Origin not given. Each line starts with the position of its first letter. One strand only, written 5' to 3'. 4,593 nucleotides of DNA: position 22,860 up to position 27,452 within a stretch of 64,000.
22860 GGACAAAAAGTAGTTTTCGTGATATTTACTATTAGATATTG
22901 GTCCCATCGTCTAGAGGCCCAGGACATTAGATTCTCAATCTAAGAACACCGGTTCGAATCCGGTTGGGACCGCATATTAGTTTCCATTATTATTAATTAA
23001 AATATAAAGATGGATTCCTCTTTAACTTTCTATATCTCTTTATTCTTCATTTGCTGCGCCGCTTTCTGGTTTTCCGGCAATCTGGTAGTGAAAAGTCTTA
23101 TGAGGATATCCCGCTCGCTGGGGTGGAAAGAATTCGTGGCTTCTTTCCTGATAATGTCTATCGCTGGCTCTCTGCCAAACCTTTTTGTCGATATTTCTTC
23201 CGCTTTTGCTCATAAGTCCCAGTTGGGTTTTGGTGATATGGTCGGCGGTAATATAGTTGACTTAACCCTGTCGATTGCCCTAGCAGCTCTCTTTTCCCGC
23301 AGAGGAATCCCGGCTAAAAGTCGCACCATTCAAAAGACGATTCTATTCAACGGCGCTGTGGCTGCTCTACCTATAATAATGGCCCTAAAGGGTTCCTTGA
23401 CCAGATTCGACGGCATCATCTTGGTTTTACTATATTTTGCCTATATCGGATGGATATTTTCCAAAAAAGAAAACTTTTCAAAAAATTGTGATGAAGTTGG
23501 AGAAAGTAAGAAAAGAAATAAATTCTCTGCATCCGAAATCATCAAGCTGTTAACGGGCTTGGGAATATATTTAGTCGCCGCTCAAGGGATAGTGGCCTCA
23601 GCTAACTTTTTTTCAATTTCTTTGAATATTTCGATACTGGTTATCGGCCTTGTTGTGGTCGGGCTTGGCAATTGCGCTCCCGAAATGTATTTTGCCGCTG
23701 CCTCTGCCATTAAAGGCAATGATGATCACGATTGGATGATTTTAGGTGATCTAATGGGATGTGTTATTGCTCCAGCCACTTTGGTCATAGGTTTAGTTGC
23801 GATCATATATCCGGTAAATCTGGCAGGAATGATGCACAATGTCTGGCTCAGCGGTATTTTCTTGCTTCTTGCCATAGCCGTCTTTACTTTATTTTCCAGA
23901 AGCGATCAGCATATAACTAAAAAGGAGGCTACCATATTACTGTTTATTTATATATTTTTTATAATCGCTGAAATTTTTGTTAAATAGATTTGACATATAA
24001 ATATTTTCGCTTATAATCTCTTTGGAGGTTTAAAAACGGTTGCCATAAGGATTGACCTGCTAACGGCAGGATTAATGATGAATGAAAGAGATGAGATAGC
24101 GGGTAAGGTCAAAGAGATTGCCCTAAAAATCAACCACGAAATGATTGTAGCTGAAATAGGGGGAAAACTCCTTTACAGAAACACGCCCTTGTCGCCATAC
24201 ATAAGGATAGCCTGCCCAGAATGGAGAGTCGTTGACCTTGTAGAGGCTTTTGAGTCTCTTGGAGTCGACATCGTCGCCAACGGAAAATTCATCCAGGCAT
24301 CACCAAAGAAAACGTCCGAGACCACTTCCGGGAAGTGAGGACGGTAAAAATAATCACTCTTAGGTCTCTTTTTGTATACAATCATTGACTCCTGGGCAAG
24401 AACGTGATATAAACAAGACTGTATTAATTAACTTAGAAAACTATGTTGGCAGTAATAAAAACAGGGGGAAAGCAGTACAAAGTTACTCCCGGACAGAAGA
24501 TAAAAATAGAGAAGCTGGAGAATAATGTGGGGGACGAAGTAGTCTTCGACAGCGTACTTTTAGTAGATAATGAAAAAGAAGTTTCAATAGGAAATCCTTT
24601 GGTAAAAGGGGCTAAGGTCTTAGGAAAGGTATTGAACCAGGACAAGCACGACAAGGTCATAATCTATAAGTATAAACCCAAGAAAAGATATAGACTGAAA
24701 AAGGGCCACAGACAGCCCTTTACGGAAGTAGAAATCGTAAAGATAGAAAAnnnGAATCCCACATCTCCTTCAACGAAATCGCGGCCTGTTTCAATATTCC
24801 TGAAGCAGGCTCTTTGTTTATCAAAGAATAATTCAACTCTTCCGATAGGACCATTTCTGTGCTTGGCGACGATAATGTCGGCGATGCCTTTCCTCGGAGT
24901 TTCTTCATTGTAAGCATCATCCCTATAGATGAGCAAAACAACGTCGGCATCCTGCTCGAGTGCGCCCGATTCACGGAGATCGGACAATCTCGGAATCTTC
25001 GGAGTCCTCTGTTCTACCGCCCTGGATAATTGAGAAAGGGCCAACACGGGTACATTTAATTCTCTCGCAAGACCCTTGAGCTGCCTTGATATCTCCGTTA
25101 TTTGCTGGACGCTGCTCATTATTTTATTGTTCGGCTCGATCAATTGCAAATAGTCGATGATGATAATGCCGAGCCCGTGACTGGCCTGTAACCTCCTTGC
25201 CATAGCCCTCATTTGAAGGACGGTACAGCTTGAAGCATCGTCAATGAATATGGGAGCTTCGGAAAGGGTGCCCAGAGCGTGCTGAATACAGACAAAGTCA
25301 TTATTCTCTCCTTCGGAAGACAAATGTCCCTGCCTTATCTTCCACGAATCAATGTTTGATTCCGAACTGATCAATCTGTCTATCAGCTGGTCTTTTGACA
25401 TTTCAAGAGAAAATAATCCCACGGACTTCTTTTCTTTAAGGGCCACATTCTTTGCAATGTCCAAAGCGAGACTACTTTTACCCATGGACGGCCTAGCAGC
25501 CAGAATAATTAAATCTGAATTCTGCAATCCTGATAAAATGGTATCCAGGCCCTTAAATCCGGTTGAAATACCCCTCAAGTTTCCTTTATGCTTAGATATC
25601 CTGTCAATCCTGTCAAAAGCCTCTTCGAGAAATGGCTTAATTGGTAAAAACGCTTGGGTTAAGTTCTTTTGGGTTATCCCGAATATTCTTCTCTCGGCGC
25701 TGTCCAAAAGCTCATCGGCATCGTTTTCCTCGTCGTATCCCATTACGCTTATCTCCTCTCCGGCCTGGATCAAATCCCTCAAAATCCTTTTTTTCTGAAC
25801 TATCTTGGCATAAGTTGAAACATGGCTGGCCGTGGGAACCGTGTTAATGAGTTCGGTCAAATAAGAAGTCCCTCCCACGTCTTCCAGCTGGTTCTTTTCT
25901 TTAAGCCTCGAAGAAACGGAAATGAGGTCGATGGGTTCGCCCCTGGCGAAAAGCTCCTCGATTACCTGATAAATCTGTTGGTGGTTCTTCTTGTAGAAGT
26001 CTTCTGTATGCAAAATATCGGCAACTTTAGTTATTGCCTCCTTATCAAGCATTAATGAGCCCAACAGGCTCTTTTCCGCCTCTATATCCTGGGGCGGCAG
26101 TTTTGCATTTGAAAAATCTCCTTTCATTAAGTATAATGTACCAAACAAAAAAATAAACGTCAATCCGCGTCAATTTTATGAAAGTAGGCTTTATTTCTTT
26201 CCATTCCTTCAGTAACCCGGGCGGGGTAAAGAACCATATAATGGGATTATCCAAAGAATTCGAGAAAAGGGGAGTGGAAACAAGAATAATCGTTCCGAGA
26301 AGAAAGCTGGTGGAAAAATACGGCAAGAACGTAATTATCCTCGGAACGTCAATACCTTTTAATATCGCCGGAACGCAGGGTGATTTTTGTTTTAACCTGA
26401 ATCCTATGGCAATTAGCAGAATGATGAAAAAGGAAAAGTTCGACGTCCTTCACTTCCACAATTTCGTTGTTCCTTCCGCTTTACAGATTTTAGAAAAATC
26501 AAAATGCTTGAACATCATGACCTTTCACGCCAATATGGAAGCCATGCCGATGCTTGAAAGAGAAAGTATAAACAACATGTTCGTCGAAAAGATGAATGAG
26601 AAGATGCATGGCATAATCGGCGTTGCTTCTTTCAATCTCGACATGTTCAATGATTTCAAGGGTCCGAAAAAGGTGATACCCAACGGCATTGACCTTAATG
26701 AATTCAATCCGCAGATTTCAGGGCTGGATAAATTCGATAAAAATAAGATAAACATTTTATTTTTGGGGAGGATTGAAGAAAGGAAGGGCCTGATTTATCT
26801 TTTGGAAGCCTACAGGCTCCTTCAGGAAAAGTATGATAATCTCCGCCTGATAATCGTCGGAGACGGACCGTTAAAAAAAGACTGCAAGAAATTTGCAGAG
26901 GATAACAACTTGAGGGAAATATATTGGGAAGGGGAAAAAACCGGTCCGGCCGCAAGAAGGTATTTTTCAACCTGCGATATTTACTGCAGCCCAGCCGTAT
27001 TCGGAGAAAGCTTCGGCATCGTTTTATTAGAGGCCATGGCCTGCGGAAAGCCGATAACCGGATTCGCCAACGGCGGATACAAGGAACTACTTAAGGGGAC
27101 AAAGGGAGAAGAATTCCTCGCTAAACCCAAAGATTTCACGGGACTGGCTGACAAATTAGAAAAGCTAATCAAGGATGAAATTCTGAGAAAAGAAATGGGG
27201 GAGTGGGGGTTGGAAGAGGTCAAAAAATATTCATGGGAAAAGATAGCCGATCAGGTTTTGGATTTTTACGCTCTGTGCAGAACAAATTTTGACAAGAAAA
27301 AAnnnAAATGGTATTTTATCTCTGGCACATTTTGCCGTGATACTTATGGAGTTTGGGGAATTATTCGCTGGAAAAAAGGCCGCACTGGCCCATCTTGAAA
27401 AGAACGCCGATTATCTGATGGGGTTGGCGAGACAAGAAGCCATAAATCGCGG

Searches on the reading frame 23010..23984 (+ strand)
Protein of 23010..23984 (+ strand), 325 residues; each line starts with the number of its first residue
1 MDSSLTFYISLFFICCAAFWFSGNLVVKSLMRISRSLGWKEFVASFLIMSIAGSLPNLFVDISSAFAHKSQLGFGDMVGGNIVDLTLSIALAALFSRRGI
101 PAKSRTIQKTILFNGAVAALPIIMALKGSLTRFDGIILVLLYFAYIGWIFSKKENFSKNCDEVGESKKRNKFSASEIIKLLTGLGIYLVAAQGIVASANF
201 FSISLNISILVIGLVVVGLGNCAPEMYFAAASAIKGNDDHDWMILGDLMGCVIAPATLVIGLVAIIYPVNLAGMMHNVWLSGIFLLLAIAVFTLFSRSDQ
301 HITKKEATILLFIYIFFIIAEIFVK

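Call 47: search_protein_families(library=pfam, proteins=[window:23010-23984:+], max_evalue=0.001)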
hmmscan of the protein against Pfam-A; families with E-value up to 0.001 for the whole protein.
window:23010-23984:+ (325 aa): 1 family
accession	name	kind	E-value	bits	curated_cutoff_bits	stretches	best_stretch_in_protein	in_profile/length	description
PF01699.29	Na_Ca_ex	-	5.1e-36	124.3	24.9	2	9-149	3-149/151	Sodium/calcium exchanger protein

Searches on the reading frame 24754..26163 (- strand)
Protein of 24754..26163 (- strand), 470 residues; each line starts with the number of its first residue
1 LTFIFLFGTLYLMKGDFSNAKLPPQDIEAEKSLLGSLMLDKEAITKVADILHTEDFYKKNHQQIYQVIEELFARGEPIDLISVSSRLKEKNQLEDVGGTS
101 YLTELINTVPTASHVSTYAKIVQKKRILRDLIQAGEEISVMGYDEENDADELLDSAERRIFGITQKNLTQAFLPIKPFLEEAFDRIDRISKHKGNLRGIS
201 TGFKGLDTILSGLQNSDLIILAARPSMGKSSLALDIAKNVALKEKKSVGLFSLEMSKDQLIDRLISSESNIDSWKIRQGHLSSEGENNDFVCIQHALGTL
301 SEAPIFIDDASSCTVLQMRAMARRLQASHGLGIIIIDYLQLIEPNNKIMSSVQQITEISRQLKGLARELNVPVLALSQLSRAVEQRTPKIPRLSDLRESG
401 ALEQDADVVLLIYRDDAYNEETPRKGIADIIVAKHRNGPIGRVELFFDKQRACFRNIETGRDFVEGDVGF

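Call 47: search_protein_families(library=pfam, proteins=[window:24754-26163:-], max_evalue=0.001)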
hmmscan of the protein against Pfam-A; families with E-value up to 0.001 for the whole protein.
window:24754-26163:- (470 aa): 4 families
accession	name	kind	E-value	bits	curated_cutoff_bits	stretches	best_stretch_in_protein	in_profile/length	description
PF03796.21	DnaB_C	-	9.2e-101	336.9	27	1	198-456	1-255/255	DnaB-like helicase C terminal domain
PF00772.26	DnaB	-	5.3e-38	129.7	23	1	23-123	2-102/103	DnaB-like helicase N terminal domain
PF13481.12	AAA_25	-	1.3e-09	38.5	27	1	211-379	27-190/195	AAA domain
PF06745.19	ATPase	-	0.00089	19.1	26.6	0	199-275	1-78/231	KaiC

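Call 69: find_homologous_proteins(query=window:24754-26163:-, max_evalue=1e-50)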
Query window:24754-26163:- (470 aa): 8000 proteins with E <= 1e-50 among 8000 candidates; the best 120 are listed.
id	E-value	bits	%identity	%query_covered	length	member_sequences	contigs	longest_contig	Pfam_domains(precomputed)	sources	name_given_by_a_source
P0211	1.6e-293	991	100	97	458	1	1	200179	PF03796.22,PF00772.27,PF13481.13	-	-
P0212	2.8e-271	918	91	97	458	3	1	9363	PF03796.22,PF00772.27,PF13481.13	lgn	-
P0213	4.6e-265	897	87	99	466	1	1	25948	PF03796.22,PF00772.27,PF13481.13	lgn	-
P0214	1.1e-263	893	88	97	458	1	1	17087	PF03796.22,PF00772.27,PF13481.13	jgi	jgi:replicative DNA helicase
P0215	2.6e-261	885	87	97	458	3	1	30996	PF03796.22,PF00772.27,PF13481.13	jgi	-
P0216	3.3e-261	885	88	97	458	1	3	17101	PF03796.22,PF00772.27,PF13481.13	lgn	-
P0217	8.0e-261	884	88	97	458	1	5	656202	PF03796.22,PF00772.27,PF13481.13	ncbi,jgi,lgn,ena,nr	ncbi:MAG TPA: replicative DNA helicase [Candidatus Pacearchaeota archaeon]|nr:replicative DNA helica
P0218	1.4e-260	883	87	97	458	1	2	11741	PF03796.22,PF00772.27,PF13481.13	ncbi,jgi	ncbi:MAG: replicative DNA helicase [Candidatus Pacearchaeota archaeon]|jgi:replicative DNA helicase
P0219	1.5e-260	883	88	97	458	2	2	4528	PF03796.22,PF00772.27,PF13481.13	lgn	-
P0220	2.3e-260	882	86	97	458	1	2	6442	PF03796.22,PF00772.27,PF13481.13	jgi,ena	jgi:replicative DNA helicase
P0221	4.8e-260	881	86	97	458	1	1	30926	PF03796.22,PF00772.27,PF13481.13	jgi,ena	-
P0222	5.8e-260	881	86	97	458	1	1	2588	PF03796.22,PF00772.27,PF13481.13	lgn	-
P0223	7.5e-260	880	86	97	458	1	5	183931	PF03796.22,PF00772.27,PF13481.13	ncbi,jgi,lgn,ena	-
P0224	1.1e-259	880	87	97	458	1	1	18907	PF03796.22,PF00772.27,PF13481.13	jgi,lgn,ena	-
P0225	2.1e-259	879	84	100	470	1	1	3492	PF03796.22,PF00772.27,PF13481.13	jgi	jgi:replicative DNA helicase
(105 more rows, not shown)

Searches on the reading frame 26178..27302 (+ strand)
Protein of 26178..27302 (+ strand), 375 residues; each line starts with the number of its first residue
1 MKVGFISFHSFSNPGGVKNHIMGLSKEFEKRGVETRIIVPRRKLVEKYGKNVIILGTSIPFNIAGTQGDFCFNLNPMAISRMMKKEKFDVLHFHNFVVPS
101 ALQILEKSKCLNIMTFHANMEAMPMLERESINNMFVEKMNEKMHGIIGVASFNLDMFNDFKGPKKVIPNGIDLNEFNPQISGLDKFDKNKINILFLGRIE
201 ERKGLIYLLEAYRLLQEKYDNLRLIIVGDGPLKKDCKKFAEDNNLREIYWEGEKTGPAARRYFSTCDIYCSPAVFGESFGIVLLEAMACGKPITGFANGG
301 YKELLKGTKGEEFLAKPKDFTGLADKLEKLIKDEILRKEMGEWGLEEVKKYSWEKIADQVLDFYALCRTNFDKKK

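Call 47: search_protein_families(library=pfam, proteins=[window:26178-27302:+], max_evalue=0.001)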
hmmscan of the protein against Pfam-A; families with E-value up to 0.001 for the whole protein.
window:26178-27302:+ (375 aa): 4 families
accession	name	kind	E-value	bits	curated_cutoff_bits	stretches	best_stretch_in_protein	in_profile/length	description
PF00534.26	Glycos_transf_1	-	3.3e-35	121.6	26.4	1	186-342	11-167/172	Glycosyl transferases group 1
PF13692.12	Glyco_trans_1_4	-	2e-28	99.9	27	1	192-333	3-142/142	Glycosyl transferases group 1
PF13439.12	Glyco_transf_4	-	2.8e-16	60.4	28.5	1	14-174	1-169/170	Glycosyltransferase Family 4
PF13524.12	Glyco_trans_1_2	-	9.6e-06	26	25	1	222-362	15-144/144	Glycosyl transferase-like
